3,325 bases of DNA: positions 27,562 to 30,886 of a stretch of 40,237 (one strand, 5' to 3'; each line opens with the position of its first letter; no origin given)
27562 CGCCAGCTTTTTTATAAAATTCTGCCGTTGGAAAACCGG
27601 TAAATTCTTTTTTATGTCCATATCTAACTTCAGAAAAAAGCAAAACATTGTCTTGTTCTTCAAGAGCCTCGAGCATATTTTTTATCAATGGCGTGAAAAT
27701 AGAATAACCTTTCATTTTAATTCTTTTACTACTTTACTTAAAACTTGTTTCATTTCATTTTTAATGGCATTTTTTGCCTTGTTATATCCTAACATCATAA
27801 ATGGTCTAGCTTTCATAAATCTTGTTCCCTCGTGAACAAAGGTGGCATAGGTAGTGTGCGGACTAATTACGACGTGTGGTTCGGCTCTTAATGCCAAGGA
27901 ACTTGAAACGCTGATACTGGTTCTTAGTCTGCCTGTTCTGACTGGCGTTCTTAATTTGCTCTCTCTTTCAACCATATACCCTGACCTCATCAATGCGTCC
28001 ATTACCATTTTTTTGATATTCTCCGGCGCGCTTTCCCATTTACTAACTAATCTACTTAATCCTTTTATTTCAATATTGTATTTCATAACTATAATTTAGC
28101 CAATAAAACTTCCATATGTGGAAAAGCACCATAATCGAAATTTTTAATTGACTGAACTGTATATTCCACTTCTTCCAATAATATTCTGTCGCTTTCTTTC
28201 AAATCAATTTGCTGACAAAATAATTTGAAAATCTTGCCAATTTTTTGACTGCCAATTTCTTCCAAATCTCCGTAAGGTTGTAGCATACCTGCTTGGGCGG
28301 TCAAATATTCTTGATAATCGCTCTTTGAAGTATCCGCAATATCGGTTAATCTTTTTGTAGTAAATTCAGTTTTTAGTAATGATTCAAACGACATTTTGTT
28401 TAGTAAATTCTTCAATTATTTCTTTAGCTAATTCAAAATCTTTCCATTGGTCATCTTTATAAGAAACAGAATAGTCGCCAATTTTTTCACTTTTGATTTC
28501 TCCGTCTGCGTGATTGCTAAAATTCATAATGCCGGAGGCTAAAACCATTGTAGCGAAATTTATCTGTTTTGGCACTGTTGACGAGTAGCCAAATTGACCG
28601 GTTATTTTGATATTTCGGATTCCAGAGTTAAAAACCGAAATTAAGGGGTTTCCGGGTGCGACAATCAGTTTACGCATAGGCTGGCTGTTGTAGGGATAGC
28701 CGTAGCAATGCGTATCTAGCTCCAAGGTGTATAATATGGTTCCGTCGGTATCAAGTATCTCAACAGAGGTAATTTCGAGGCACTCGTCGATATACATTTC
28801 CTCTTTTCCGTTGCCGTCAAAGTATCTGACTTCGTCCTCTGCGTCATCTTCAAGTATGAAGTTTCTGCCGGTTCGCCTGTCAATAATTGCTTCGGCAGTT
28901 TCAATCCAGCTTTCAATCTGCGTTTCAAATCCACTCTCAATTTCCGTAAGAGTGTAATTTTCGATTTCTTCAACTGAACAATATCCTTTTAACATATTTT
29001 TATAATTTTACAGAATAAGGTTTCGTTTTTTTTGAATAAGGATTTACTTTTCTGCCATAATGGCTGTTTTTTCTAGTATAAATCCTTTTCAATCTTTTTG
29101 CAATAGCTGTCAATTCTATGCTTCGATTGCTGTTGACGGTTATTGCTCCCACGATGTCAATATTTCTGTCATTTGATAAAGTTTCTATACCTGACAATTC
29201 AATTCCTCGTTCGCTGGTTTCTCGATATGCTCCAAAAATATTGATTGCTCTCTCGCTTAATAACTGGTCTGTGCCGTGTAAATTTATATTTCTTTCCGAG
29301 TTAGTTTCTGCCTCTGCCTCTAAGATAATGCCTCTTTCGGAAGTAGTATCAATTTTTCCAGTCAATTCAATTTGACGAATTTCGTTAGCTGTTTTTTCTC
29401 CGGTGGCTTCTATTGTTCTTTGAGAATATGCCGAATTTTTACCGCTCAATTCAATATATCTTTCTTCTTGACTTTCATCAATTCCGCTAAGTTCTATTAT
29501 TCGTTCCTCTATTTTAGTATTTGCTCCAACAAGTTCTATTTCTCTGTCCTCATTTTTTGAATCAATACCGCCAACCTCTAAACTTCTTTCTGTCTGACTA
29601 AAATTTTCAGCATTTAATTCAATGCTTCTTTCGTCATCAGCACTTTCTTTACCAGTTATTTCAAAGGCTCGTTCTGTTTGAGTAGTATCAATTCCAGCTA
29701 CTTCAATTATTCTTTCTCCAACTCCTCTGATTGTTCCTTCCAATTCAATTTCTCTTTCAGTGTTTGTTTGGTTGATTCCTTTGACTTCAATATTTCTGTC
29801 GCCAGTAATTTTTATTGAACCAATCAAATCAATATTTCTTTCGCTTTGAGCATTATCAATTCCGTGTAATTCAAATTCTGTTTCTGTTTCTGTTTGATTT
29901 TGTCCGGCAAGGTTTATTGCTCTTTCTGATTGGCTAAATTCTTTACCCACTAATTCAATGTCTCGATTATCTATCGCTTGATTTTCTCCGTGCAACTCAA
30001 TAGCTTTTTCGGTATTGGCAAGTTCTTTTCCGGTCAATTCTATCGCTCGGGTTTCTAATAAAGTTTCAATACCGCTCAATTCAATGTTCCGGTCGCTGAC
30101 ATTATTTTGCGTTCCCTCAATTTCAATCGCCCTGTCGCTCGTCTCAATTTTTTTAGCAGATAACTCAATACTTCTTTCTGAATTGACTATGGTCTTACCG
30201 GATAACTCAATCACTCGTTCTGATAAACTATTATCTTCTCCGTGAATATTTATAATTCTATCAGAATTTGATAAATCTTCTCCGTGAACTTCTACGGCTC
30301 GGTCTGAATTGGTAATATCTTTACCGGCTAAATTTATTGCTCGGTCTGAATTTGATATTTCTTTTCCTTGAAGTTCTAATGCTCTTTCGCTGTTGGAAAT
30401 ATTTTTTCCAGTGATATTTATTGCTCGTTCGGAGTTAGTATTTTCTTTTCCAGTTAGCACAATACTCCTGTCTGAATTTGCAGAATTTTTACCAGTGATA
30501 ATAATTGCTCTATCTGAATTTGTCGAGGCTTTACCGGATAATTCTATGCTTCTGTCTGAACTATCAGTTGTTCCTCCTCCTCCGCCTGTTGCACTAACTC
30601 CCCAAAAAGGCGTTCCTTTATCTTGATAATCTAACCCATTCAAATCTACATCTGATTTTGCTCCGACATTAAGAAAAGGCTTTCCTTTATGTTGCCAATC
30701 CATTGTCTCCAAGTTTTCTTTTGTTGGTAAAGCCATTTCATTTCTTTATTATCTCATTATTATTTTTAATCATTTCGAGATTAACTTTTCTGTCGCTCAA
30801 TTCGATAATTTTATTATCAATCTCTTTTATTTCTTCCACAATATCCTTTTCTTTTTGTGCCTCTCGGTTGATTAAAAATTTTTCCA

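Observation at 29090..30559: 35 tandem 14-residue repeats in perfect register (S-[DE]-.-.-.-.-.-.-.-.4-N): candidate novel solenoid or fibre shaft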

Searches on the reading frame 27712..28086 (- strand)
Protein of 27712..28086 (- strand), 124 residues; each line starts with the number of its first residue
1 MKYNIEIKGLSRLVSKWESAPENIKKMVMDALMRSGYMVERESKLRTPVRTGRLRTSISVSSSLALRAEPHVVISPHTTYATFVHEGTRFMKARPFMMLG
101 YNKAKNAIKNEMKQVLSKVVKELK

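Call 8: search_protein_families(library=phrogs, proteins=[window:27712-28086:-], max_evalue=0.001)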
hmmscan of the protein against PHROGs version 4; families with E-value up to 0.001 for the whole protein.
window:27712-28086:- (124 aa): 2 families
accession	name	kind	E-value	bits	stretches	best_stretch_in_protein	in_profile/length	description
phrog_5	-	connector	4.6e-21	76.7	1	1-122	89-211/239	tail completion or Neck1 protein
phrog_26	-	connector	5.9e-05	23.6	1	48-122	152-232/321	tail completion or Neck1 protein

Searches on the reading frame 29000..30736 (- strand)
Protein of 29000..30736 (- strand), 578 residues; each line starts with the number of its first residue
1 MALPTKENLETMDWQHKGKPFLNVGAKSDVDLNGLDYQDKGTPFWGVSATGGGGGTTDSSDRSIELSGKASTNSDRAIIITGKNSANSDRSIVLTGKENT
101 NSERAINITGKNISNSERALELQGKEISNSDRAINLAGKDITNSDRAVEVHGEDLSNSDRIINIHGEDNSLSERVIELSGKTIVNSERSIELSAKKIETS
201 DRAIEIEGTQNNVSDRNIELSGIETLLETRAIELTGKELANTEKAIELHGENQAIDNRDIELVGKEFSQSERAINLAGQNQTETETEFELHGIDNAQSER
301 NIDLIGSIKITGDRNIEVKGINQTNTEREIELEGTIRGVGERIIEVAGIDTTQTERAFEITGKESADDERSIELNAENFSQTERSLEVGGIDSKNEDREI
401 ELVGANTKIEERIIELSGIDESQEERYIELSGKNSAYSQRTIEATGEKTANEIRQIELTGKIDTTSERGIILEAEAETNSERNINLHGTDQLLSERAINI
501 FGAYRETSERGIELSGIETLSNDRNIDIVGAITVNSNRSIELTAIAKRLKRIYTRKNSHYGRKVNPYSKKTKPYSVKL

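Call 5: search_protein_families(library=pfam, proteins=[window:29000-30736:-], max_evalue=10)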
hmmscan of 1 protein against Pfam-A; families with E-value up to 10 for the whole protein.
window:29000-30736:- (578 aa): 7 families
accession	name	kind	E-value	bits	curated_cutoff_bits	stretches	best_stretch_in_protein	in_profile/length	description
PF12314.13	IMCp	-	0.022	15.5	21.1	0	407-432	50-75/94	Inner membrane complex protein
PF01766.23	Birna_VP2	-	0.18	11.2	27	1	283-336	202-257/442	Birnavirus VP2 protein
PF12219.14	End_tail_spike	-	0.3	11.6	25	0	51-80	91-120/160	Catalytic domain of bacteriophage endosialidase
PF04081.18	DNA_pol_delta_4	-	0.32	11.8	25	1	106-163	24-80/131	DNA polymerase delta, subunit 4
PF13874.11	Nup54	-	0.33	11.4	30.5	1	120-211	38-124/140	Nucleoporin complex subunit 54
PF09560.15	Spore_YunB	-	1.5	9.4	25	1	302-336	26-60/91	Sporulation protein YunB (Spo_YunB)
PF06715.18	Gp5_C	-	2.2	9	20.4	1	307-326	4-22/24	Gp5 C-terminal repeat (3 copies)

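Call 6: search_protein_families(library=phrogs, proteins=[window:29000-30736:-], max_evalue=1)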
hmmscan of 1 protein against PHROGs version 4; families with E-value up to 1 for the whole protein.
window:29000-30736:- (578 aa): 4 families
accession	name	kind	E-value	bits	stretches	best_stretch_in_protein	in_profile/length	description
phrog_34259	-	unknown function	0.00079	20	0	273-320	147-190/196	-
phrog_12185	-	unknown function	0.044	15.1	0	526-543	22-39/49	-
phrog_32074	-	unknown function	0.067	14.4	0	400-434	8-39/65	-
phrog_26587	-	unknown function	0.85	10.7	0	398-438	27-67/92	-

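Call 9: search_dna_similar(query=window:29000-30736:-, collection=phages, mode=protein, max_evalue=0.001, max_rows=30)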
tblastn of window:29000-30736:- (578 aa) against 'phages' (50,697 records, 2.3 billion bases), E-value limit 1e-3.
Records with a match: 1; places in all: 1; records where one place covers at least 80% of the query: 0.
Best place of each record, by identity: <60% 1.
By first word of the organism name: Methanosarcina 1.
By host as written in the record: Methanosarcina sp. 1.
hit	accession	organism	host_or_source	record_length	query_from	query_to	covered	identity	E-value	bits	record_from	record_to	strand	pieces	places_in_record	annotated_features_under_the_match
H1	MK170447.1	Methanosarcina virus MetMV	Methanosarcina sp.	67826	1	44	8%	40.9%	2e-5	54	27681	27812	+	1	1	hypothetical protein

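Call 11: get_annotated_region(hit=H1, flank=9000)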
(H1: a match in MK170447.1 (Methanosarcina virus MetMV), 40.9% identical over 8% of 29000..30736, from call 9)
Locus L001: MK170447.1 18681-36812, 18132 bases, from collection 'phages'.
description: Methanosarcina virus MetMV, complete genome.
organism: Methanosarcina virus MetMV (NCBI taxid 2488574)
taxonomy: Viruses; Duplodnaviria; Heunggongvirae; Uroviricota; Caudoviricetes
host: Methanosarcina sp.; source: -; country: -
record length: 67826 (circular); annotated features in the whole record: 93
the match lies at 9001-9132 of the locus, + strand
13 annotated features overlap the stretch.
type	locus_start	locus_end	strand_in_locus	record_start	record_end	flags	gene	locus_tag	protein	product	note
CDS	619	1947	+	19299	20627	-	-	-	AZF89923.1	hypothetical protein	-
CDS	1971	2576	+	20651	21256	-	-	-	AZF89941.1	hypothetical protein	-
CDS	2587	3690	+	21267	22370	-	-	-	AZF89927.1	hypothetical protein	-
CDS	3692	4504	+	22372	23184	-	-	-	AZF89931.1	hypothetical protein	-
CDS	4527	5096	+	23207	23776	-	-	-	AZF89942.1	hypothetical protein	-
CDS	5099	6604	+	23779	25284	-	-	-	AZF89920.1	hypothetical protein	-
CDS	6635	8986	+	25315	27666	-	-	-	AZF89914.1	hypothetical protein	-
CDS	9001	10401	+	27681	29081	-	-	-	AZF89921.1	hypothetical protein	-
CDS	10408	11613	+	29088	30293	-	-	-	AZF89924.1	hypothetical protein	-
CDS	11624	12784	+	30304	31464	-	-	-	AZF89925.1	hypothetical protein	-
CDS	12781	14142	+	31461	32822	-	-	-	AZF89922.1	hypothetical protein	-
CDS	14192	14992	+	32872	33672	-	-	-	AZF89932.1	hypothetical protein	-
CDS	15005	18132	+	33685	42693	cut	-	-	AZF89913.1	hypothetical protein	-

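Call 12: find_homologous_proteins(query=window:29000-30736:-, max_evalue=0.001)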
Query window:29000-30736:- (578 aa): 5 proteins with E <= 0.001 among 8000 candidates.
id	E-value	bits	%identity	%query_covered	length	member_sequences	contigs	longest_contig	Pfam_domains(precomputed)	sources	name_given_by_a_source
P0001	7.8e-30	122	41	33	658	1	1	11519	PF13385.14,PF10102.15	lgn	-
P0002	2.9e-25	107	32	53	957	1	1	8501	-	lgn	-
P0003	2.1e-24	104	35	36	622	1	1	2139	PF03382.21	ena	-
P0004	2.2e-21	94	27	53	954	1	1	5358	PF13385.14,PF10102.15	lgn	-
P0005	3.0e-16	78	40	31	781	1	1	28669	PF13385.14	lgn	-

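Call 17: find_encoding_contigs(protein=P0005, flank=10000, max_places=3)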
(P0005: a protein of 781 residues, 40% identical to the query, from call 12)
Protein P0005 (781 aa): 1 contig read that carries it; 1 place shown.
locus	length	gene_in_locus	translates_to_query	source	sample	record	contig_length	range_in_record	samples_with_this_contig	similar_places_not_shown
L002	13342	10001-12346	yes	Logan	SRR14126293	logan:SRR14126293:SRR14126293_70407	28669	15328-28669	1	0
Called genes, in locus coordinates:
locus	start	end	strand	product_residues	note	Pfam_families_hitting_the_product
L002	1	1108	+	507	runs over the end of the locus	-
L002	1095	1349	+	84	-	-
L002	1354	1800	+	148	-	-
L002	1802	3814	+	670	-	PF23899:SU10_portal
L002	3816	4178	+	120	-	-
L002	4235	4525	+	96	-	-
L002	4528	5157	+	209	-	-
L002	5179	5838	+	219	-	-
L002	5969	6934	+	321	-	-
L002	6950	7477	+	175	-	-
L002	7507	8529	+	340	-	-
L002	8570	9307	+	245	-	-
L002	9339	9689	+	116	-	-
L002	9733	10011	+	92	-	-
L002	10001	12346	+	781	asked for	PF13385:Laminin_G_3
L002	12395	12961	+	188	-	-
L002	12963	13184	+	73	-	-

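Call 18: find_encoding_contigs(protein=P0001, flank=10000, max_places=3)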
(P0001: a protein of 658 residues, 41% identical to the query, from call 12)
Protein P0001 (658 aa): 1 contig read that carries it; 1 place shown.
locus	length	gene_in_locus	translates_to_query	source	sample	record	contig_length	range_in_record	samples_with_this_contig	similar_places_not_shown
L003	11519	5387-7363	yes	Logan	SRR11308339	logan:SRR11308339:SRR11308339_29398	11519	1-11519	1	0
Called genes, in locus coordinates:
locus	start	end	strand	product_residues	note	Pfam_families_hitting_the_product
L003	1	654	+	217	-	?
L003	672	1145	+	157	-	-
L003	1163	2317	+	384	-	PF21722:Gly_rich_2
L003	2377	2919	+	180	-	-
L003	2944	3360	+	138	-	-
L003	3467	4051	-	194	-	PF07460:NUMOD3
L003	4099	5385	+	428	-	-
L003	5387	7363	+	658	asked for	PF10102:DUF2341 (weak), PF13385:Laminin_G_3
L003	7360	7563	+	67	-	-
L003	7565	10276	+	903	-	-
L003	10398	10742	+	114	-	-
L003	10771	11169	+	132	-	-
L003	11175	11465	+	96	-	PF04026:SpoVG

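Call 19: find_encoding_contigs(protein=P0002, flank=10000, max_places=3)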
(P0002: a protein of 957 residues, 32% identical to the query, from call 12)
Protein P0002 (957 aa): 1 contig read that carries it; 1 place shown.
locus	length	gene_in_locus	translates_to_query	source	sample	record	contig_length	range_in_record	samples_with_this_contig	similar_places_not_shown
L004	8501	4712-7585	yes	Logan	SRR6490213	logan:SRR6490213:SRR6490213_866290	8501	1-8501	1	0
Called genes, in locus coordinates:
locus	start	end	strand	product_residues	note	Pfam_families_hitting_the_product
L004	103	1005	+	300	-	-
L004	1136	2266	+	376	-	-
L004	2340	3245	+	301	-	-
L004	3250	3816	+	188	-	-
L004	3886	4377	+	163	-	-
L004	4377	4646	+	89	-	-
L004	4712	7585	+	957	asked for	-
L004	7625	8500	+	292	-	?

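Call 20: find_encoding_contigs(protein=P0004, flank=10000, max_places=3)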
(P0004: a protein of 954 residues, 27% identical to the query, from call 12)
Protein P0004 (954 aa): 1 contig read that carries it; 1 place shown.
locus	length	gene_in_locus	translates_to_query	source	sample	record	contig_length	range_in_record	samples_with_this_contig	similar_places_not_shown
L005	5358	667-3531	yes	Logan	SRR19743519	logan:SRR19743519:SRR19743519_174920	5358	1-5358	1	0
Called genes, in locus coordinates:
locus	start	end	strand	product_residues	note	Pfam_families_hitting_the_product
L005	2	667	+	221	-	?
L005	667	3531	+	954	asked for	PF10102:DUF2341 (weak), PF13385:Laminin_G_3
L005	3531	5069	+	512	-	-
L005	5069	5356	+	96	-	?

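Call 24: search_solved_structures(query=window:29000-30736:-, max_evalue=10, show_alignments=2)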
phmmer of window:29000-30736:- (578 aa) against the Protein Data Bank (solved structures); distinct sequences matched with E-value up to 10: 1.
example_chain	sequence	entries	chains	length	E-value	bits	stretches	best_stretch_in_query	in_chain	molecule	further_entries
1bt0_A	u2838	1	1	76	0.35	12.9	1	316-380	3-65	PROTEIN (UBIQUITIN-LIKE PROTEIN 7, RUB1)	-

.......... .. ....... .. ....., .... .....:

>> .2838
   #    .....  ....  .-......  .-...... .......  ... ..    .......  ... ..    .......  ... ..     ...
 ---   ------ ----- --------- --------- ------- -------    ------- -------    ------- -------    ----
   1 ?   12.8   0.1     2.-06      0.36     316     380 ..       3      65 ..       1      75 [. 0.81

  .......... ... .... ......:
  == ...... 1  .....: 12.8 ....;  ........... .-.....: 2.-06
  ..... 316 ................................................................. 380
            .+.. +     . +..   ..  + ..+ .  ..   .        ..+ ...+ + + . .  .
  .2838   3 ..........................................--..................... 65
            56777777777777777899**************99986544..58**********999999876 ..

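Call 30: search_protein_families(library=phrogs, proteins=[L004:103-1005:+, L004:1136-2266:+, L004:2340-3245:+, L002:5969-6934:+, L002:7507-8529:+, L002:8570-9307:+, L003:1163-2317:+, L003:672-1145:+, L005:3531-5069:+, L003:10398-10742:+], max_evalue=0.01)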
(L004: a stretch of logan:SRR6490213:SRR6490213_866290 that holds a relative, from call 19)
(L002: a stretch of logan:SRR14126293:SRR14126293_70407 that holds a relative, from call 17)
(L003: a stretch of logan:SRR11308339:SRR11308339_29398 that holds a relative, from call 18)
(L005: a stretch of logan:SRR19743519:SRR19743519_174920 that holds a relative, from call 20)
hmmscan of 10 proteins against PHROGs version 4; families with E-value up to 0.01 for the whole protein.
L004:103-1005:+ (300 aa): 0 families

L004:1136-2266:+ (376 aa): 2 families
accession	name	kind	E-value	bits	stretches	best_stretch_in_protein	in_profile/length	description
phrog_267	-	head and packaging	7.4e-17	62.6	2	205-357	163-314/410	major head protein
phrog_422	-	head and packaging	0.0016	19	1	211-307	122-217/297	major head protein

L004:2340-3245:+ (301 aa): 1 family
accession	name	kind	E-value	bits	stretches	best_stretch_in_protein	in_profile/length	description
phrog_28344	-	unknown function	0.0077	17.1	0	132-260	83-190/205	-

L002:5969-6934:+ (321 aa): 2 families
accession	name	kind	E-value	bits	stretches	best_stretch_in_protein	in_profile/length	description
phrog_1357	-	head and packaging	3.9e-57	194.8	1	3-318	23-344/356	major head protein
phrog_544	-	head and packaging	0.0049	17.3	1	47-151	47-146/282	major head protein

L002:7507-8529:+ (340 aa): 0 families

L002:8570-9307:+ (245 aa): 0 families

L003:1163-2317:+ (384 aa): 10 families
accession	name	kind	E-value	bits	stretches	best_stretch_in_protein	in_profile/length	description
phrog_863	-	tail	7.6e-21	75.7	1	139-383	399-604/690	tail fiber assembly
phrog_2295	-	unknown function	1.8e-13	51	1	136-376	574-800/1183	-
phrog_8139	-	unknown function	1.5e-11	45.2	1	144-383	236-452/453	-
phrog_358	-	unknown function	9.3e-05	20.8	1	66-115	898-947/2056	-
phrog_2683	-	tail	0.00013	22.2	1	138-224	219-304/464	minor tail protein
phrog_21412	-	tail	0.00029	19.7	1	140-282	1260-1391/1452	tail fiber protein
phrog_36177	-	unknown function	0.00039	20.7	1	152-374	232-463/503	-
phrog_454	-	tail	0.00042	19.5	1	107-339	1148-1366/1376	tail fiber protein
phrog_6202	-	tail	0.0007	19.8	1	132-380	440-634/636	tail fiber protein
phrog_12500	-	tail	0.0033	18.3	1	152-263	57-172/197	minor tail protein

L003:672-1145:+ (157 aa): 1 family
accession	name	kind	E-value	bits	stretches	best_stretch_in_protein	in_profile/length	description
phrog_5417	-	unknown function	3.4e-08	34.5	1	23-146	32-153/156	-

L005:3531-5069:+ (512 aa): 4 families
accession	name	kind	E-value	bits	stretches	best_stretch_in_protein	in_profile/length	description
phrog_3287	-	head and packaging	8e-13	49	1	26-280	17-284/524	virion structural protein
phrog_5107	-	lysis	9.3e-08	31.9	1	335-433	358-450/533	amidase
phrog_511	-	head and packaging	5.1e-05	22.8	1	210-276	605-675/862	internal virion protein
phrog_578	-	connector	0.0047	16.5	0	180-274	155-263/486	head closure Hc3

L003:10398-10742:+ (114 aa): 2 families
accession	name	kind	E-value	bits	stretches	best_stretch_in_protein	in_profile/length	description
phrog_1401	-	unknown function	1.7e-09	38.7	1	1-86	3-98/140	-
phrog_13237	-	unknown function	0.0038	18.3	1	1-92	1-88/136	-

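Call 39: search_protein_families(library=ncbifam, proteins=[window:29000-30736:-, P0002, P0001], max_evalue=0.01)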
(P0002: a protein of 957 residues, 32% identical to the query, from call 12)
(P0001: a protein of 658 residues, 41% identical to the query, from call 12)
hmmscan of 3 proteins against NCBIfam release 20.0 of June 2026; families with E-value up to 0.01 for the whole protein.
window:29000-30736:- (578 aa): 0 families

P0002 (957 aa): 0 families

P0001 (658 aa): 0 families

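Call 96: find_encoding_contigs(protein=window:29000-30736:-, flank=2000, max_places=5)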
Protein window:29000-30736:- (578 aa): no gene with exactly this product is on record in the collection.

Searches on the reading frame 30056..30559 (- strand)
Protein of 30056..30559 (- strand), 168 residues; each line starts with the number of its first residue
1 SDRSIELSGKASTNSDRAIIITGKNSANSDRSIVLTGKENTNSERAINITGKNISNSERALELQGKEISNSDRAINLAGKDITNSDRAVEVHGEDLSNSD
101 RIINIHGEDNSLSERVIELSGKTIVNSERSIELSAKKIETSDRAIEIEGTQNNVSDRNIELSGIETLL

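Call 60: predict_structure(alignment_id=A5)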
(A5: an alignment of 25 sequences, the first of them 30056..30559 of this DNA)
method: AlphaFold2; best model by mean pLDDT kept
length: 168 residues; sequences in the alignment: 25
mean_pLDDT: 61.1   pTM: 0.38
mean pLDDT of the five models: 61.1, 55.7, 48.1, 46.4, 45.0
residues with pLDDT >= 90: 0; 70-90: 12; 50-70: 154; < 50: 2
segments of 3 or more residues with pLDDT < 50: none
pLDDT, mean of each block of 10 residues (from residue 1): 63 60 56 59 59 55 57 61 60 61 66 66 63 67 65 61 59
secondary structure: DSSP gave nothing for this model
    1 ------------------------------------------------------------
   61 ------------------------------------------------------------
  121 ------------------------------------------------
elements in order:

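Call 75: fold_search(model_id=the predicted structure, library=pdb)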
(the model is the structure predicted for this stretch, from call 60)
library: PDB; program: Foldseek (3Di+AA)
matches with E <= 10: 0; with E <= 0.001: 0
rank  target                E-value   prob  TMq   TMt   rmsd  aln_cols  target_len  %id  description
